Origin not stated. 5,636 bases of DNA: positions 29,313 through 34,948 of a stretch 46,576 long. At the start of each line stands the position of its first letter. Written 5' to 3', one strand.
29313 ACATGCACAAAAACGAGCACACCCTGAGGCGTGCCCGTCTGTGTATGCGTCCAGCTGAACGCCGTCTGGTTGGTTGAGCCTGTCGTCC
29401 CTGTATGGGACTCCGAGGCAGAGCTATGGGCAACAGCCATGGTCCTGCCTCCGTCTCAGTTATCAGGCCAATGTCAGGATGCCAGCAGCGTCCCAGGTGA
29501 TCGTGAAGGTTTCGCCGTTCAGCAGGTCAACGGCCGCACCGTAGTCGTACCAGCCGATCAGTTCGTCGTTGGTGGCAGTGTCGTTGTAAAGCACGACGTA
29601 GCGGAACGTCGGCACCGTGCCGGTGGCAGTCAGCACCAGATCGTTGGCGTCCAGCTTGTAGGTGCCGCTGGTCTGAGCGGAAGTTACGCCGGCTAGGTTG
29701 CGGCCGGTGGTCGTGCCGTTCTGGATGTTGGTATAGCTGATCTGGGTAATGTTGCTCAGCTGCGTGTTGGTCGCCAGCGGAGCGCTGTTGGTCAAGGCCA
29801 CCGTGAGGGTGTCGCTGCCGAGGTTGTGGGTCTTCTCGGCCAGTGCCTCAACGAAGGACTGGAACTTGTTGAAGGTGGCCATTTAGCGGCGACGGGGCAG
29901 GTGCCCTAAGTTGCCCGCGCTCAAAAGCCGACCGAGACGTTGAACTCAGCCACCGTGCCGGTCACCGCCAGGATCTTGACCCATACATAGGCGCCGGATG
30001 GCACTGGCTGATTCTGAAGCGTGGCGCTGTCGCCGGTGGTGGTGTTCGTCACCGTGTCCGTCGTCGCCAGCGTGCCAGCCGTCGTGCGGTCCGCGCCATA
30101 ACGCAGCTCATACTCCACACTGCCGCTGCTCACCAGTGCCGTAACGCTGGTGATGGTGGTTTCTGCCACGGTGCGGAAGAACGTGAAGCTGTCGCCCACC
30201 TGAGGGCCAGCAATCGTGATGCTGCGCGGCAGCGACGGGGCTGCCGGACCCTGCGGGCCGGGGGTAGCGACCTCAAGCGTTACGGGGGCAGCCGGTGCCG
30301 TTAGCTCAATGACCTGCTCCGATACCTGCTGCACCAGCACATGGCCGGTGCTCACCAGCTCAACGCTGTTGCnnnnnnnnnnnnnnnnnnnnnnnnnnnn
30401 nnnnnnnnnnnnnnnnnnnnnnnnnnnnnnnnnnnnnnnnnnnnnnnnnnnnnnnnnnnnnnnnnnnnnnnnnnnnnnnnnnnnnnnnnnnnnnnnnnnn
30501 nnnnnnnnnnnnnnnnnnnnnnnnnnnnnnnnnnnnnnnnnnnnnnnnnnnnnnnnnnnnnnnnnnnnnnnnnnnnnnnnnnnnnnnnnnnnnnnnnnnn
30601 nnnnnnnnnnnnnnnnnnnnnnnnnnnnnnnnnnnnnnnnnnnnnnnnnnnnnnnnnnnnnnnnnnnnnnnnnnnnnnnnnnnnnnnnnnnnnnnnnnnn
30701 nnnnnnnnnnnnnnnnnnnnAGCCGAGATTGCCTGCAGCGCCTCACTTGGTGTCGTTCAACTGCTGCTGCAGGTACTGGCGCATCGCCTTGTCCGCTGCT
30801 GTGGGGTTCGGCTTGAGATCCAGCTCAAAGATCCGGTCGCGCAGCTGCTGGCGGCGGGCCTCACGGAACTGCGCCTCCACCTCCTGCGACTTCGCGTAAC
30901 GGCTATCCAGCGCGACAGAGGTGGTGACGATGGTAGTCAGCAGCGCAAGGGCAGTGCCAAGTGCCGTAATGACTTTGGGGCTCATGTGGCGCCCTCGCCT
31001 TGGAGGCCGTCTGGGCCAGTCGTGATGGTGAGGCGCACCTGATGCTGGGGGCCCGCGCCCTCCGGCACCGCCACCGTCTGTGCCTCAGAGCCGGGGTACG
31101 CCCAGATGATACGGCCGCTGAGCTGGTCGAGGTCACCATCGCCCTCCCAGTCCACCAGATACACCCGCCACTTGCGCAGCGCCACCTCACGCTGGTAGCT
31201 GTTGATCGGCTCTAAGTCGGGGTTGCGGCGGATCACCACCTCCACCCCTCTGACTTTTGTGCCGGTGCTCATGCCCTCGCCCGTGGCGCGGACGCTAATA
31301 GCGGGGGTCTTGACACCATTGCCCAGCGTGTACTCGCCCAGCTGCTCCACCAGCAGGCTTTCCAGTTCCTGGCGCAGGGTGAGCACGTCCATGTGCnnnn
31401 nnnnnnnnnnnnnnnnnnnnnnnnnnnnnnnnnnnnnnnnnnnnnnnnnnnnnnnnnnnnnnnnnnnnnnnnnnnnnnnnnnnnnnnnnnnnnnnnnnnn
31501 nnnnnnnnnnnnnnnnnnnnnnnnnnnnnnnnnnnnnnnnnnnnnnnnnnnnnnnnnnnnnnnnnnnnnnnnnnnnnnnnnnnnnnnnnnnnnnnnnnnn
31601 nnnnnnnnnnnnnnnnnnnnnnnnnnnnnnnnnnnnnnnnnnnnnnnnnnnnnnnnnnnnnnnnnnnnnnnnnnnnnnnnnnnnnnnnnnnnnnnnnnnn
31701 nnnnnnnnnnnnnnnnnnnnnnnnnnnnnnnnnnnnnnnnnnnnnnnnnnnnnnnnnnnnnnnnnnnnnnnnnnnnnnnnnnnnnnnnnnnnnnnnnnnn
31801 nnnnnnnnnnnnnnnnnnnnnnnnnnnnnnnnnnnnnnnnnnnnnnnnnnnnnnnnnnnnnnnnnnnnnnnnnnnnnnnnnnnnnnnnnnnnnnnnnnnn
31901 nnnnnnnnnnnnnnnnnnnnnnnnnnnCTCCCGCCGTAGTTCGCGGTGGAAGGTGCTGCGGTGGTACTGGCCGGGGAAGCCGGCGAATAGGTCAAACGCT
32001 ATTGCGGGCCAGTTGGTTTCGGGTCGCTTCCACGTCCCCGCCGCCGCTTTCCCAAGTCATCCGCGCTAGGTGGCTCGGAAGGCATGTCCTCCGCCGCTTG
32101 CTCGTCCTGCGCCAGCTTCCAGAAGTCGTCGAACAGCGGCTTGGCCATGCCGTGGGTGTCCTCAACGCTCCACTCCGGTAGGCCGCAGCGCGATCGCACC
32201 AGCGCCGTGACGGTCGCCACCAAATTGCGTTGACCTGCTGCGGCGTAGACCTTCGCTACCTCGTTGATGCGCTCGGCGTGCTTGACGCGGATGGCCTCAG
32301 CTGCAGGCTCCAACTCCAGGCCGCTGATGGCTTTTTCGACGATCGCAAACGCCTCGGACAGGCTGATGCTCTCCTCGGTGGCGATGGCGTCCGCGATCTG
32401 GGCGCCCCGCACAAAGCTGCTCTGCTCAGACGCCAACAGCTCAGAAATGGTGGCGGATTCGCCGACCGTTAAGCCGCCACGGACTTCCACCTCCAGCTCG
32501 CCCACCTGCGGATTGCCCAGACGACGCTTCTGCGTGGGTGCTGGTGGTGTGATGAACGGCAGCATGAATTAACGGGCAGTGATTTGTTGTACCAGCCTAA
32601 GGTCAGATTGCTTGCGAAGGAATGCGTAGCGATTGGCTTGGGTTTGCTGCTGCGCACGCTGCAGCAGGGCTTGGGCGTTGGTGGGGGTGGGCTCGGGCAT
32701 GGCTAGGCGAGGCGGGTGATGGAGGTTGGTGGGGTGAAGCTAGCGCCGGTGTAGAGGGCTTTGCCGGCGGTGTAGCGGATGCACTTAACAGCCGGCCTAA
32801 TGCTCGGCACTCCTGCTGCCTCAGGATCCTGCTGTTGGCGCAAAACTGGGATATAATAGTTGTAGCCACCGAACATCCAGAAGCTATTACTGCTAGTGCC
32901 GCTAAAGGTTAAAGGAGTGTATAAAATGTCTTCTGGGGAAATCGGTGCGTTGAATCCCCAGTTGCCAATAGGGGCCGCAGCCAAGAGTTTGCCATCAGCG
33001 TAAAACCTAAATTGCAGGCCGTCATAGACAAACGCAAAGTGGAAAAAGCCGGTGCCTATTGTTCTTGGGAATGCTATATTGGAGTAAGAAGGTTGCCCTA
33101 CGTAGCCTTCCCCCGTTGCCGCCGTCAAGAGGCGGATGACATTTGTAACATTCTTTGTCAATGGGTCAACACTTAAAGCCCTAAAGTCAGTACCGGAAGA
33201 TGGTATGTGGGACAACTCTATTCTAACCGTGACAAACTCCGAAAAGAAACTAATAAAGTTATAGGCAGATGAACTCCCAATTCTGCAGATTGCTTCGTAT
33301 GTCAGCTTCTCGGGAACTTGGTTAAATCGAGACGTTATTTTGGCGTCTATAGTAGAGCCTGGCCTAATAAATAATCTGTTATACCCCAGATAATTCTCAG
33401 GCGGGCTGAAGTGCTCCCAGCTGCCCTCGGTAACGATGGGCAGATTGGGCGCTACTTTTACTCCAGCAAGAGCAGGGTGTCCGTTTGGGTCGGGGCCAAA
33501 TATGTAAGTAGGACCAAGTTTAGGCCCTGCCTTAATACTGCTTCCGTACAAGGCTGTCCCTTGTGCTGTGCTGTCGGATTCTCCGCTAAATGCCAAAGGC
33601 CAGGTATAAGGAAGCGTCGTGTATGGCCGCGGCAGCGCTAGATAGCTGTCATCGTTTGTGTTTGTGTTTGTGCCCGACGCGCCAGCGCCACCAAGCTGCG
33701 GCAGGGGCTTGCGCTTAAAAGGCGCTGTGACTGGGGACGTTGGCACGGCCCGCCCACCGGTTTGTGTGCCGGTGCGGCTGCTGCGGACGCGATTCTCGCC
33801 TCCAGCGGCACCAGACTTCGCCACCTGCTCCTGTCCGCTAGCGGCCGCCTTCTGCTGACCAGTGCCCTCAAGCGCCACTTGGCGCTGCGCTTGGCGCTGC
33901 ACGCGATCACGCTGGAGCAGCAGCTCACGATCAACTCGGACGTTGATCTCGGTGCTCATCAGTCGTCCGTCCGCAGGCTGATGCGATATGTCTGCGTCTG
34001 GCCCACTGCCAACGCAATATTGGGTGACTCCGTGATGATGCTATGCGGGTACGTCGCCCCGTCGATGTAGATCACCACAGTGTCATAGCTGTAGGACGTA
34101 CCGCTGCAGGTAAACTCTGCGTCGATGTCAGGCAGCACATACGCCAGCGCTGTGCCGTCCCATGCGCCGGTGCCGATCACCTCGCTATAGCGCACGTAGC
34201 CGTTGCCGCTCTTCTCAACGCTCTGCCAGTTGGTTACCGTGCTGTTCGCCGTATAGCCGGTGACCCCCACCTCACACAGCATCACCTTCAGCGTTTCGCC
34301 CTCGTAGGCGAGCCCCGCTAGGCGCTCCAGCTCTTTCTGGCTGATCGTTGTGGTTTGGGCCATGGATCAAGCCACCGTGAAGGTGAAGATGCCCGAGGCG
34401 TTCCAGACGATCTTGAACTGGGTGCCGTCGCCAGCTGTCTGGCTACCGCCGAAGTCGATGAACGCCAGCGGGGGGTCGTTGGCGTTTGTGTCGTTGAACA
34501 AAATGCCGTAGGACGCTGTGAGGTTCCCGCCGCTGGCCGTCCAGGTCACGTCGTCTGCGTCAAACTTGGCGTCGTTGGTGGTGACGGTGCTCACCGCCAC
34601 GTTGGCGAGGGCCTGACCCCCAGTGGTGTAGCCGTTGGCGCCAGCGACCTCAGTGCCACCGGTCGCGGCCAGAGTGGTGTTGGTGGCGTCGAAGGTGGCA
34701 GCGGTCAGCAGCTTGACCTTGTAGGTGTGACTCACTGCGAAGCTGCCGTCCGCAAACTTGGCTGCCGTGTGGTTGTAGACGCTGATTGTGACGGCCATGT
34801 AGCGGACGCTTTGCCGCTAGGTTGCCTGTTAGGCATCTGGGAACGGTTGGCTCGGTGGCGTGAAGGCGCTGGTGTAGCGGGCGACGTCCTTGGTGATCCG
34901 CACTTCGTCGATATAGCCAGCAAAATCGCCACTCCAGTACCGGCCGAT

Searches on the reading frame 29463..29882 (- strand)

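Call 64: search_protein_families(library=phrogs, proteins=[window:29463-29882:-], max_evalue=0.1)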
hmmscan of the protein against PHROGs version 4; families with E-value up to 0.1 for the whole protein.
window:29463-29882:- (139 aa): 3 families
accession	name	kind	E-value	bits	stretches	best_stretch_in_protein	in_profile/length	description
phrog_644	-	unknown function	7.3e-16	59.5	1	5-136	7-140/174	-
phrog_24741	-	head and packaging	3.9e-05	23.6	1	18-137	369-487/490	virion structural protein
phrog_2689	-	tail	0.011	15.5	1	30-119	489-563/597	minor tail protein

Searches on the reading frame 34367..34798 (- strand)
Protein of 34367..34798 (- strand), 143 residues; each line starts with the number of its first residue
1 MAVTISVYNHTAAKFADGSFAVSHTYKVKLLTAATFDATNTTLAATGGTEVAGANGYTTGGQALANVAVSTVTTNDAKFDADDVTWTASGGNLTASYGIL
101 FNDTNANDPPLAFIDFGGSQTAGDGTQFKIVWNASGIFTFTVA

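Call 64: search_protein_families(library=phrogs, proteins=[window:34367-34798:-], max_evalue=0.1)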
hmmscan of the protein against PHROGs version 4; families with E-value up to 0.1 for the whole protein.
window:34367-34798:- (143 aa): 2 families
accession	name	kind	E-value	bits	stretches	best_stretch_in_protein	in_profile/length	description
phrog_644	-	unknown function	2.8e-19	70.6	1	1-142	1-144/174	-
phrog_26662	-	unknown function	5.6e-05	24.1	1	48-131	52-139/151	-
